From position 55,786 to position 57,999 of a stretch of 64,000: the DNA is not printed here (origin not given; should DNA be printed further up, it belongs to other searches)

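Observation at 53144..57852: Tandem pair of paralogous effector-like proteins with low-complexity linkers and a shared novel C-terminal module, between dnaE and PCD/gltA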

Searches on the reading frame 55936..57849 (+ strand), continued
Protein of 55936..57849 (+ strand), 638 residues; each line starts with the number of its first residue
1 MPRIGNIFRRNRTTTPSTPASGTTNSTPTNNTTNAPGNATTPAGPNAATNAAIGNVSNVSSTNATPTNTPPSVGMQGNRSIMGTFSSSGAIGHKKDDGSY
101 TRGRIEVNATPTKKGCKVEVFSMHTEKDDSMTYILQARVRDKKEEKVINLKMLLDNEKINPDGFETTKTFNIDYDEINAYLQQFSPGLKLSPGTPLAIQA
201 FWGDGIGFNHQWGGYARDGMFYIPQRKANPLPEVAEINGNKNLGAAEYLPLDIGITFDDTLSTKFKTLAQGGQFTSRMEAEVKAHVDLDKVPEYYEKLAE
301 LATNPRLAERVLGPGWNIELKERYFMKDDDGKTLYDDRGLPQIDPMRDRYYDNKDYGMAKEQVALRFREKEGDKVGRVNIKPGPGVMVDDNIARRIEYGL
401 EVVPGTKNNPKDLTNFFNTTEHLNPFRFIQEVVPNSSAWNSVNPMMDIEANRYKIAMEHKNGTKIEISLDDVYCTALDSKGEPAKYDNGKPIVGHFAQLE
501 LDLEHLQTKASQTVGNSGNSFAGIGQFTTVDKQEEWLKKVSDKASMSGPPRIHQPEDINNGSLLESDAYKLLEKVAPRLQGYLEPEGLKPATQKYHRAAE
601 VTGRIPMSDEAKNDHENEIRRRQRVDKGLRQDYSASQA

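Call 28: fold_search(model_id=the predicted structure, library=pdb)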
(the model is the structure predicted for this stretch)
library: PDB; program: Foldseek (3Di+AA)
matches with E <= 10: 1283; with E <= 0.001: 30
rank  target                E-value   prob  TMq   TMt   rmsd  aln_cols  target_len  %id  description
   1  5a60                  4.8e-07  1.00  0.25  0.30   6.5       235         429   19  Crystal structure of full-length E. coli ygiF in complex with tripolyphosphate and two magnesium ions (released 2015-08-05)
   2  2gfg_B                5.2e-06  1.00  0.23  0.60  17.3       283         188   14  Crystal structure of a putative adenylate cyclase (bh2851) from bacillus halodurans at 2.12 A resolution (released 2006-05-02)
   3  2gfg_A                1.4e-05  1.00  0.23  0.57  17.4       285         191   13  Crystal structure of a putative adenylate cyclase (bh2851) from bacillus halodurans at 2.12 A resolution (released 2006-05-02)
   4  2gfg_C                1.5e-05  1.00  0.23  0.59  17.6       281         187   13  Crystal structure of a putative adenylate cyclase (bh2851) from bacillus halodurans at 2.12 A resolution (released 2006-05-02)
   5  3sy3_D                1.7e-05  1.00  0.21  0.56   7.6       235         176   11  GBAA_1210 protein, a putative adenylate cyclase, from Bacillus anthracis (released 2011-07-27)
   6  6yp4                  2.8e-05  1.00  0.21  0.46  18.0       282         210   12  Putative adenylyl cyclase HpAC1 from Hippeastrum reveals a dominant triphophatase activity (released 2020-11-04)
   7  5a67                  3.3e-05  1.00  0.22  0.48  18.2       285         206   15  Crystal structure of AtTTM3 in complex with tripolyphosphate and manganese ion (form B) (released 2015-08-05)
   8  3sy3_B                3.5e-05  1.00  0.22  0.56   7.3       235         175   11  GBAA_1210 protein, a putative adenylate cyclase, from Bacillus anthracis (released 2011-07-27)
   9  3bhd_A                4.8e-05  1.00  0.19  0.42  19.3       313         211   12  Crystal structure of human thiamine triphosphatase (THTPA) (released 2007-12-11)
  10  3tvl_A                4.8e-05  1.00  0.18  0.41  19.2       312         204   13  Complex between the human thiamine triphosphatase and triphosphate (released 2012-10-10)
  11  3bhd_B                4.8e-05  1.00  0.18  0.39  17.8       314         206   12  Crystal structure of human thiamine triphosphatase (THTPA) (released 2007-12-11)
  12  5a68                  5.3e-05  1.00  0.22  0.49   6.1       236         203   16  Crystal structure of the AtTTM3 product complex with two orthophosphates and manganese ions (form B) (released 2015-08-05)
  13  3v85                  6.0e-05  1.00  0.21  0.47  17.7       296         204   15  1.9 Angstrom resolution crystal structure of the protein Q9SIY3 from Arabidopsis thaliana (released 2012-11-07)
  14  5a5y_A                6.0e-05  1.00  0.21  0.44  18.3       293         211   14  Crystal structure of AtTTM3 in complex with tripolyphosphate and magnesium ion (form A) (released 2015-08-05)
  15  5a64_A                7.0e-05  0.99  0.18  0.38  19.5       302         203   13  Crystal structure of mouse thiamine triphosphatase in complex with thiamine triphosphate. (released 2015-08-05)
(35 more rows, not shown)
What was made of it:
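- On CYTH / triphosphate tunnel metalloenzyme superfamily: Foldseek E = 4.8e-7 with probability 1.0 (call 28).
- The Foldseek top 29 hits are nearly all TTMs at probability about 1.0 (call 28).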

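Call 44: search_protein_representatives(alignment_id=A3)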
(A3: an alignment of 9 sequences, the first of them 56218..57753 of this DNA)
Query: 9 sequences, 505 profile positions. Proteins with E-value up to 0.001 (for the whole library): 212; up to 1e-10: 151; up to 1e-30: 87. The best 150 are listed.
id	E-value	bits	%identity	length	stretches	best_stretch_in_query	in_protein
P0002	5.9e-217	738.0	-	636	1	1-505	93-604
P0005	7.8e-205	698.0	-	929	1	2-505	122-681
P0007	5.0e-201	685.5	-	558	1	2-505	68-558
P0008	9.9e-177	605.3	-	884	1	2-504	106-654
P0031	4.7e-159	547.0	-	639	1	2-504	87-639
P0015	2.7e-158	544.5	-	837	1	2-505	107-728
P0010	7.1e-144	496.9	-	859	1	2-504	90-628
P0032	1.9e-133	462.5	-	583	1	6-503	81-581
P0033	1.6e-128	446.3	-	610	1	3-504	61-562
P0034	1.8e-126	439.5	-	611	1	6-504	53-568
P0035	2.9e-126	438.8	-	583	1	3-504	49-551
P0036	5.8e-124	431.2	-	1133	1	6-504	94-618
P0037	4.5e-122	425.0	-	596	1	3-504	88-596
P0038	4.9e-120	418.3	-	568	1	3-505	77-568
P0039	3.8e-119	415.4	-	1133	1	3-505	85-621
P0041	7.7e-118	411.0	-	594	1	6-504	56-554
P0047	1.1e-115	404.0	-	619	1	4-504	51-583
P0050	1.4e-114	400.3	-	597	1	6-503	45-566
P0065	2.1e-98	346.9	-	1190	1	4-504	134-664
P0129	4.7e-21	91.7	-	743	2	287-486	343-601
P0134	8.1e-19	84.4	-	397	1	174-413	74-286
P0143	5.1e-16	75.1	-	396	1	166-417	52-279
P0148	6.3e-15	71.5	-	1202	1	166-416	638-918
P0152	1.4e-14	70.4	-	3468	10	7-107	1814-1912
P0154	1.9e-14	69.9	-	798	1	120-504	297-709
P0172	2.7e-11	59.6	-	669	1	159-414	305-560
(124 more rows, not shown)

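Call 45: search_protein_families(library=pfam, proteins=[P0152, P0036, P0148, P0134, P0143, P0154, P0172, P0129], max_evalue=0.01)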
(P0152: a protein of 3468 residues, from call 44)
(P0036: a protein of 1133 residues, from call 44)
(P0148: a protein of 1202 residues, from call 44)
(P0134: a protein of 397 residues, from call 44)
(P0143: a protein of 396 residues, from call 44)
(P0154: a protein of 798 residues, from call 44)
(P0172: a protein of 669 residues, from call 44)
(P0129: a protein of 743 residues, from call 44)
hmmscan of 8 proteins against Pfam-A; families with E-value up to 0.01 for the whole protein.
P0152 (3468 aa): 7 families
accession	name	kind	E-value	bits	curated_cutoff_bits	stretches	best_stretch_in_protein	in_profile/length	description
PF00353.25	HemolysinCabind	-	1.3e-103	338.6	23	17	1158-1193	1-36/36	RTX calcium-binding nonapeptide repeat (4 copies)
PF17963.7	Big_9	-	2.1e-43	147.6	23.6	0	2920-3016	2-87/89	Bacterial Ig domain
PF17803.7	Cadherin_4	-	5.4e-35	120.2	25.1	0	449-516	2-70/71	Bacterial cadherin-like domain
PF17892.7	Cadherin_5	-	1.9e-27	95.4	26.5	0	1009-1072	2-69/98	Cadherin-like domain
PF24040.1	DUF7349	-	6.4e-14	51.9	27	0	7-30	5-28/50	Domain of unknown function (DUF7349)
PF11895.13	Peroxidase_ext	-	1.8e-12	47.5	25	0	2066-2113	21-68/79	Fungal peroxidase extension region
PF00028.23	Cadherin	-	1.2e-09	38.8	28.8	0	2973-3024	41-93/93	Cadherin domain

P0036 (1133 aa): 1 family
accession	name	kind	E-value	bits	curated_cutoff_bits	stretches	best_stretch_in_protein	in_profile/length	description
PF01928.26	CYTH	-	1.2e-05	25.7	23.2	1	357-492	35-135/179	CYTH domain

P0148 (1202 aa): 2 families
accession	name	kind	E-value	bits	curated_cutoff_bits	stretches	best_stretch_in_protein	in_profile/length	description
PF13699.11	eCIS_core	-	9.3e-13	48.6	22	1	135-202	3-78/79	eCIS core domain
PF01928.26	CYTH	-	0.00091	19.5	23.2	1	737-778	35-76/179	CYTH domain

P0134 (397 aa): 1 family
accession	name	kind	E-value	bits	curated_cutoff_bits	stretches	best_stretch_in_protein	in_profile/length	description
PF01928.26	CYTH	-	2.6e-05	24.6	23.2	1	126-275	33-145/179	CYTH domain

P0143 (396 aa): 1 family
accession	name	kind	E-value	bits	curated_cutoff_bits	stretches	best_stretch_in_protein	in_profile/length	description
PF01928.26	CYTH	-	1e-07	32.4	23.2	1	108-276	30-159/179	CYTH domain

P0154 (798 aa): 0 families

P0172 (669 aa): 1 family
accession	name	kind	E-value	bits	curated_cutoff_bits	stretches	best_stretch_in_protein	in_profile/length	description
PF01928.26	CYTH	-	0.0019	18.5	23.2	1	405-532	35-136/179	CYTH domain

P0129 (743 aa): 0 families
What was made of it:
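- On CYTH / triphosphate tunnel metalloenzyme superfamily: Family relatives P0036 (25.7), P0134 (24.6) and P0143 (32.4) do pass (call 45), so the sequence link is transitive.
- On eCIS-associated toxins: The domain is present in the distant relative P0148 (call 45).
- The beta-sandwich is shared with an RTX adhesin, and a relative carries an eCIS_core fusion (call 45).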

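Call 49: list_cluster_members(proteins=[P0033, P0034, P0041, P0047, P0050, P0148, P0036, P0152, P0143, P0065])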
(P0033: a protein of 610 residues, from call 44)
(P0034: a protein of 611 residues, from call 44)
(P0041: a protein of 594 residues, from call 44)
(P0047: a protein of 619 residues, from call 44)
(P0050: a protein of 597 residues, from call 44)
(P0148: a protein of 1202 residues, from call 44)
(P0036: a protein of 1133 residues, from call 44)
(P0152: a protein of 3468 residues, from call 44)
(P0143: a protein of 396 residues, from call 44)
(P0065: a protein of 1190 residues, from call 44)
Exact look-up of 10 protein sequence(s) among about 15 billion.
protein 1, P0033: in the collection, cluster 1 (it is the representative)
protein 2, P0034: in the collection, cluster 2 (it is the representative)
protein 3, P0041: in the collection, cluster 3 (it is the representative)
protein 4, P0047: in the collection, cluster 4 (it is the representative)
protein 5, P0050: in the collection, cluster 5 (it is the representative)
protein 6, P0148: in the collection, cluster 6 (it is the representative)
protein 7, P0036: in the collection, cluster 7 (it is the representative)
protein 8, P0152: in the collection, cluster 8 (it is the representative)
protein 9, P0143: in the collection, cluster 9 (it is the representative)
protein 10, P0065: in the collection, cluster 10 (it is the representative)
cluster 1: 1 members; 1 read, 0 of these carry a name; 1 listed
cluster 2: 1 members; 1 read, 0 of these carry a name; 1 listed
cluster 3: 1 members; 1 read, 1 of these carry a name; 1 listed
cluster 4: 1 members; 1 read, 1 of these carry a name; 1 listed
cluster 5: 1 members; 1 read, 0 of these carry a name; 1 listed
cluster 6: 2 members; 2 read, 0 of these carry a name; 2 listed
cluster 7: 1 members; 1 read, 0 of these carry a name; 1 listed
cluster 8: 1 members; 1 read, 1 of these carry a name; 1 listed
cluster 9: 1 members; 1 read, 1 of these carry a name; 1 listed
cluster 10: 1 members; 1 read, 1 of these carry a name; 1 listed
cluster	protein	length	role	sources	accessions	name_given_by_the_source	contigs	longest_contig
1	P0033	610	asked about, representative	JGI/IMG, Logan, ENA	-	-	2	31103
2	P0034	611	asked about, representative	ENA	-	-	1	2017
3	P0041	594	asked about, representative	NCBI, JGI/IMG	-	hypothetical protein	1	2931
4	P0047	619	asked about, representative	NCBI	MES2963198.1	MAG: hypothetical protein V4760_04850 [Bdellovibrionota bacterium]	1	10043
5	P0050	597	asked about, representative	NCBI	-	-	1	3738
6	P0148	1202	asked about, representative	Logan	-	-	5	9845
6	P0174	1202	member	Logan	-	-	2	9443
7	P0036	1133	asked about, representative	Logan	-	-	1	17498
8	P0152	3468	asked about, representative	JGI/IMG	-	Ca2+-binding RTX toxin-like protein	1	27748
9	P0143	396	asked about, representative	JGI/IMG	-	hypothetical protein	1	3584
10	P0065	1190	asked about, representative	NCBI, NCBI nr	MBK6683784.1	MAG: hypothetical protein IPG45_04870 [Deltaproteobacteria bacterium] | hypothetical protein [Deltaproteobacteria bacterium]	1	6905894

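Call 50: find_encoding_contigs(protein=P0148, flank=10000, max_places=3)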
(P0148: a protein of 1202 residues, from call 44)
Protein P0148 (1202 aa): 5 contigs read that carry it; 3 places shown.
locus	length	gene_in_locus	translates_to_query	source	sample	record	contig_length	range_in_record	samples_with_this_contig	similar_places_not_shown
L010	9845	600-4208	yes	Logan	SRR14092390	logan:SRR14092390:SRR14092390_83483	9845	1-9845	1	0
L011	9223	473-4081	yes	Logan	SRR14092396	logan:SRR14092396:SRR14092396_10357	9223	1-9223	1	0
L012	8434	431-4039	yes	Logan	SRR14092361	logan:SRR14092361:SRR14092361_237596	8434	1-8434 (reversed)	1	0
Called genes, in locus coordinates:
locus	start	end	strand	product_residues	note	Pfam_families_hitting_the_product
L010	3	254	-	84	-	?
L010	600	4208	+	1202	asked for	PF13699:eCIS_core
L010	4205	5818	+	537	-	PF02636:Methyltransf_28 (faint), PF07719:TPR_2 (faint), PF13432:TPR_16 (weak)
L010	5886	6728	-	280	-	PF08843:AbiEii (weak)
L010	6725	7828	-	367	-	-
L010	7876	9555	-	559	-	PF02463:SMC_N (faint), PF13304:AAA_21, PF13175:AAA_15 (weak)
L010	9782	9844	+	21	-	?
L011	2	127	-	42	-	?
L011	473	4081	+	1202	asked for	PF13699:eCIS_core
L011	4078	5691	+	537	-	PF02636:Methyltransf_28 (faint), PF07719:TPR_2 (faint), PF13432:TPR_16 (weak)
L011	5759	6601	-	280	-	PF08843:AbiEii (weak)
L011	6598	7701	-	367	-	-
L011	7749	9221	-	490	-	?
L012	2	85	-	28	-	?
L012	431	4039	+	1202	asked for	PF13699:eCIS_core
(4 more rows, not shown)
